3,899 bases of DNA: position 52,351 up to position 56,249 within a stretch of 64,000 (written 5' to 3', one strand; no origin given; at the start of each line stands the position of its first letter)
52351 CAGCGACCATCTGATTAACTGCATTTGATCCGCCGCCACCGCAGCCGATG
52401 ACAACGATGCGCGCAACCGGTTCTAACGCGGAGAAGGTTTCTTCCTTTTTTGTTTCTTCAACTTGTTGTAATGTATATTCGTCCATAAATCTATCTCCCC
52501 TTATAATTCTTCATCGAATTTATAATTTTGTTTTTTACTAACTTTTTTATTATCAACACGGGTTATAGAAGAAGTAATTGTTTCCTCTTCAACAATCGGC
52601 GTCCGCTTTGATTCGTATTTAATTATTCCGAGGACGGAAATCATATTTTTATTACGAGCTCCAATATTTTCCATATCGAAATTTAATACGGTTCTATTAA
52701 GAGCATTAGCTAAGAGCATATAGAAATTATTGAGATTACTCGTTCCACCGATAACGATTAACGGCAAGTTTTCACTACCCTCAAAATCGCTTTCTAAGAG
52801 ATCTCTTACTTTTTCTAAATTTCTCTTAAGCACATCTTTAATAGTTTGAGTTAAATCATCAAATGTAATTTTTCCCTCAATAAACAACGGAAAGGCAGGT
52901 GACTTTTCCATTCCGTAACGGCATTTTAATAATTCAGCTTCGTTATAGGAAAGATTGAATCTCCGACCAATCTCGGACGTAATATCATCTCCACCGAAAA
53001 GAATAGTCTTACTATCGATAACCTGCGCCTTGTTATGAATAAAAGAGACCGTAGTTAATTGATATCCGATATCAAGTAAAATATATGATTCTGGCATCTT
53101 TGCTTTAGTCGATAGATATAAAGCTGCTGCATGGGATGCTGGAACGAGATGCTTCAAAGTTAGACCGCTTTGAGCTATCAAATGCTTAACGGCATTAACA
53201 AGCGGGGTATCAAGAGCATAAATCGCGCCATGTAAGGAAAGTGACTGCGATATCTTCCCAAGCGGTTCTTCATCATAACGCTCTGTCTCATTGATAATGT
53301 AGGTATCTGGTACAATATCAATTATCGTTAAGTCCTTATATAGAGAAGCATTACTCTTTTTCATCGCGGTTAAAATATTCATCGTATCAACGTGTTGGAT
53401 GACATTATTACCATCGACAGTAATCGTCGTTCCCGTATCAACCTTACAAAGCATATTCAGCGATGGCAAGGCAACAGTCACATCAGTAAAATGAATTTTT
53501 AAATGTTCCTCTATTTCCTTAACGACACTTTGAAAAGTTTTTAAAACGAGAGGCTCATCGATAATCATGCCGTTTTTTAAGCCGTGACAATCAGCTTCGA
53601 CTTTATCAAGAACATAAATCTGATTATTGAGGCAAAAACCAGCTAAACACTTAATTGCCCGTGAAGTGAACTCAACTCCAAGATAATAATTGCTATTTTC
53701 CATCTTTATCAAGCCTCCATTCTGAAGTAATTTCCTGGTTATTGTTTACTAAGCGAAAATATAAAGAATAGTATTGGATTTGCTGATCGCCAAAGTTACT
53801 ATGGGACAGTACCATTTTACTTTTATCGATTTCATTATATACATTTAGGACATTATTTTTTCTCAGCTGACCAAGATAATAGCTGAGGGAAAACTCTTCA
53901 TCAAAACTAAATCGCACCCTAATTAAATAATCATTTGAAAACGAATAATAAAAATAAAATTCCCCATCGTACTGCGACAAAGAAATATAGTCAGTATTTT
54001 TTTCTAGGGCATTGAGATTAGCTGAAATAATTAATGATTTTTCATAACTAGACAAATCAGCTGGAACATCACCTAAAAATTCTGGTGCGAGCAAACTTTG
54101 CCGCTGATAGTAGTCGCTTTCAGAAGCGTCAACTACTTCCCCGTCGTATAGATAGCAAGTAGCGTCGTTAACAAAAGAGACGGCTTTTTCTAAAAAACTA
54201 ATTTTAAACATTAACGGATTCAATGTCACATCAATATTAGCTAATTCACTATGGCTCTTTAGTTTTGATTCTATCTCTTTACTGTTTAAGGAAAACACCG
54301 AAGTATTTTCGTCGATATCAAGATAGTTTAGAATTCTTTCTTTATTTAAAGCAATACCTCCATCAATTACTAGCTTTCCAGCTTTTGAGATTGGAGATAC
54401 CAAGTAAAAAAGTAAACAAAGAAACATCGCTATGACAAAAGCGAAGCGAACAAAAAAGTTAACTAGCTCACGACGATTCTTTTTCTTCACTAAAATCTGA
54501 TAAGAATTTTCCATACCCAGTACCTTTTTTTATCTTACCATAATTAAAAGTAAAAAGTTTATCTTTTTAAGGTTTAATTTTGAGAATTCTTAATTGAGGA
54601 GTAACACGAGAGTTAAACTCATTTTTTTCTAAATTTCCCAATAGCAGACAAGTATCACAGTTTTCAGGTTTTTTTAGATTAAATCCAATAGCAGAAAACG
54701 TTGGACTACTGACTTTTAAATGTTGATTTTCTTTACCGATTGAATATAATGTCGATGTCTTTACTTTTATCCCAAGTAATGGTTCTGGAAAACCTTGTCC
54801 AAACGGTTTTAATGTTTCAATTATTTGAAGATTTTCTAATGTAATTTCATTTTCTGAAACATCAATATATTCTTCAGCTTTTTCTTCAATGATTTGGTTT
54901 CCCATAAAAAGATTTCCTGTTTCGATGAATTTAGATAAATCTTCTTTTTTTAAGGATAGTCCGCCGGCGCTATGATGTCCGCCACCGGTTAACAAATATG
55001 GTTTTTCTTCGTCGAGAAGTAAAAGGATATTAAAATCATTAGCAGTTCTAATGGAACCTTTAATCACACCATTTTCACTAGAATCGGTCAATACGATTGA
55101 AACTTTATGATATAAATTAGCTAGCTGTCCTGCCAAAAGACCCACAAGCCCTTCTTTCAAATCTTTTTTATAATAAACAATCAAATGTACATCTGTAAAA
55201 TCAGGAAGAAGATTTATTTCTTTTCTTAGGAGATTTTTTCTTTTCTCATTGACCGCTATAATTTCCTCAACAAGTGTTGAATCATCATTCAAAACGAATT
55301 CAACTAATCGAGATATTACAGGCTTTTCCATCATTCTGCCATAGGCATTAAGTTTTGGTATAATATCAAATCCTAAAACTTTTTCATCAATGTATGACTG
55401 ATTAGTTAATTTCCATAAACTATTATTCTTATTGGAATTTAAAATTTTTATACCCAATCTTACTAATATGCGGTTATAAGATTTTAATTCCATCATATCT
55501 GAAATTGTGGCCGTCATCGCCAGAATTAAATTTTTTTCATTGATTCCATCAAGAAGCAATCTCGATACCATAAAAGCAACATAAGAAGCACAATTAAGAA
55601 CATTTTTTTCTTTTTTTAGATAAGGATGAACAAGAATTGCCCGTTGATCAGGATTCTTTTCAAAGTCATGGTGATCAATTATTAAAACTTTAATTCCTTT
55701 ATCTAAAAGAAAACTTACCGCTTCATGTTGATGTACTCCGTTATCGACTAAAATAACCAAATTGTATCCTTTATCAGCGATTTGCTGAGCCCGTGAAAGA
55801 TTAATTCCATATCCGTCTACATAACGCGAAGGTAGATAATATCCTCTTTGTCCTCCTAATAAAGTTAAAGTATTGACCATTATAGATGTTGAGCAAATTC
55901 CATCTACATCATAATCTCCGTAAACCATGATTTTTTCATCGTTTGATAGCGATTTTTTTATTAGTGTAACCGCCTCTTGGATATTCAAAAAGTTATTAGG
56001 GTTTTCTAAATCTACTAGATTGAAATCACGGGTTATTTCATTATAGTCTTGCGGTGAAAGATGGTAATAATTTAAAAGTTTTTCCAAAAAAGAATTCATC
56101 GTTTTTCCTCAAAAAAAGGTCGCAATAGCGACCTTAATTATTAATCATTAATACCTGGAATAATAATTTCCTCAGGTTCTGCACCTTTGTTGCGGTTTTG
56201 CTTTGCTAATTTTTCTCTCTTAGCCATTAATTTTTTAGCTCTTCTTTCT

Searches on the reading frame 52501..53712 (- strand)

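Call 44: search_protein_families(library=pfam, proteins=[window:52501-53712:-], max_evalue=0.0001)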
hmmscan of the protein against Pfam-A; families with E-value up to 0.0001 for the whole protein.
window:52501-53712:- (403 aa): 3 families
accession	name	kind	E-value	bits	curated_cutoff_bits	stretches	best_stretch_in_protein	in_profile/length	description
PF14450.12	FtsA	-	1.9e-09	38.4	31.8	1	211-358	1-123/127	Cell division protein FtsA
PF11104.14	PilM_2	-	2.6e-09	36.9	27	1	199-265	172-236/340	Type IV pilus assembly protein PilM;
PF06723.19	MreB_Mbl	-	4.4e-05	22.9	27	0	173-251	110-187/327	MreB/Mbl protein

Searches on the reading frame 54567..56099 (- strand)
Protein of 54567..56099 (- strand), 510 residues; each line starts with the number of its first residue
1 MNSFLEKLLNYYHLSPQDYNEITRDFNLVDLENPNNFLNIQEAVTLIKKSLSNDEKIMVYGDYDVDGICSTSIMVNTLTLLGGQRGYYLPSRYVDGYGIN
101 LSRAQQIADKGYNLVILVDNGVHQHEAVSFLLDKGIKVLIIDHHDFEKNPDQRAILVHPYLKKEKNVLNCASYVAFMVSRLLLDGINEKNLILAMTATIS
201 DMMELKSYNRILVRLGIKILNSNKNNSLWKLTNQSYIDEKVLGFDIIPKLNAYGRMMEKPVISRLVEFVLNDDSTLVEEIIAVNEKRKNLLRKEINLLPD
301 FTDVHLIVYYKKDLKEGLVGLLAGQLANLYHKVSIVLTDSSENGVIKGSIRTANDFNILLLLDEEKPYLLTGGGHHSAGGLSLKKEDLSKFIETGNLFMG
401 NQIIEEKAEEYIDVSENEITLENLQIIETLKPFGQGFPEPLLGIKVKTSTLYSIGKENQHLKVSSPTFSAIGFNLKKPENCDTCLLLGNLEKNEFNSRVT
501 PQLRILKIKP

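Call 18: search_protein_families(library=pfam, proteins=[window:54567-56099:-], max_evalue=0.00001)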
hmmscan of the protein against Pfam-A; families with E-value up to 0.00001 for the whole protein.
window:54567-56099:- (510 aa): 3 families
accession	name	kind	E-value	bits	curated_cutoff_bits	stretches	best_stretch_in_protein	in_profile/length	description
PF01368.27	DHH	-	2.1e-17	64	28.1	1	56-180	1-103/125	DHH family, N-terminal domain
PF17768.7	RecJ_OB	-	1.6e-16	60.8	27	1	414-505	5-105/107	RecJ OB domain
PF02272.25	DHHA1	-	6.5e-09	36.6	25.9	1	305-396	3-97/102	DHHA1 domain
